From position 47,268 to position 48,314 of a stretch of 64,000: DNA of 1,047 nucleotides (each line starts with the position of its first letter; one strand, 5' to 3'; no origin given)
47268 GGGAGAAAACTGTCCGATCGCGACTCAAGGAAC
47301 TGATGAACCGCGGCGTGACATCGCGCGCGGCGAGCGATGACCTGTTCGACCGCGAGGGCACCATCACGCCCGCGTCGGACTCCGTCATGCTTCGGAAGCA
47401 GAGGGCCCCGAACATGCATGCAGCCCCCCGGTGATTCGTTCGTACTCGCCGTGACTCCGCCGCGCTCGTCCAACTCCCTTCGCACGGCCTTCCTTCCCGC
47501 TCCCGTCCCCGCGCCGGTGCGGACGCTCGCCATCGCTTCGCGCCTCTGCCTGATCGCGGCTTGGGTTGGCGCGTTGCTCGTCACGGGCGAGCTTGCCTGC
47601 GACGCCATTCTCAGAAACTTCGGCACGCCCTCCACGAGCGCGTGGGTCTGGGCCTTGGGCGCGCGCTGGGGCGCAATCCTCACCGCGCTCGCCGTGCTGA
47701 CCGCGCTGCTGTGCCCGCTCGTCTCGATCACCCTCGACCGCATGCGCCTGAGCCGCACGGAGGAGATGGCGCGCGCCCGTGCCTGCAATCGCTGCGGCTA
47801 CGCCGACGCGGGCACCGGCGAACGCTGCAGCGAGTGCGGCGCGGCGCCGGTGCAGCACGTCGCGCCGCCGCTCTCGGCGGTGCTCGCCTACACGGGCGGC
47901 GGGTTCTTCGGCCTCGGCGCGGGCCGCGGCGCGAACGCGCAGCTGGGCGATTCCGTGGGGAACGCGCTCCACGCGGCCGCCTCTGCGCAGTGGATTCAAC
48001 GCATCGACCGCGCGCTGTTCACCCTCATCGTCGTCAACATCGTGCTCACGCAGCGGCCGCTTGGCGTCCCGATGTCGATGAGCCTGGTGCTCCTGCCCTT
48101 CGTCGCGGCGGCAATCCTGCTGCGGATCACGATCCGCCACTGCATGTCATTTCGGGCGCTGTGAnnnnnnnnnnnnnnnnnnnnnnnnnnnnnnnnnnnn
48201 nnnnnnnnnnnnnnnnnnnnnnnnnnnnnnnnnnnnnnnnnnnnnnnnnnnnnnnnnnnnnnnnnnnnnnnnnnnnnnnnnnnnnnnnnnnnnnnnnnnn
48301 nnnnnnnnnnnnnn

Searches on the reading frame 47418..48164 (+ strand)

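Call 5: search_protein_families(library=pfam, proteins=[window:47418-48164:+], max_evalue=1)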
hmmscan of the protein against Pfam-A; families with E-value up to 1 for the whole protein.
window:47418-48164:+ (248 aa): 1 family
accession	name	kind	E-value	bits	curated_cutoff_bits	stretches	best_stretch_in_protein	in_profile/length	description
PF13248.11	Zn_ribbon_3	-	0.33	11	27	0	136-146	4-13/26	zinc-ribbon domain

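Call 6: search_protein_families(library=ncbifam, proteins=[window:47418-48164:+], max_evalue=1)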
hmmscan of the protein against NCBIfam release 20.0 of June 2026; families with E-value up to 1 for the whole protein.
window:47418-48164:+ (248 aa): 1 family
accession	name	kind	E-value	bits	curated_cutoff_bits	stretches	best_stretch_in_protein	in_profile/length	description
NF033497.1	rubre_like_arch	subfamily_domain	0.024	14.4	32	1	123-152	3-33/34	rubrerythrin-like domain-containing protein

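Call 49: search_protein_families(library=padloc, proteins=[window:47418-48164:+], max_evalue=0.01)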
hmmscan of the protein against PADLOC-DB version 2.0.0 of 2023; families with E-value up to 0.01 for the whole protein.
window:47418-48164:+ (248 aa): 0 families

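Call 50: search_protein_families(library=phrogs, proteins=[window:47418-48164:+], max_evalue=0.01)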
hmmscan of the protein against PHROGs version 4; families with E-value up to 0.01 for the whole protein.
window:47418-48164:+ (248 aa): 0 families
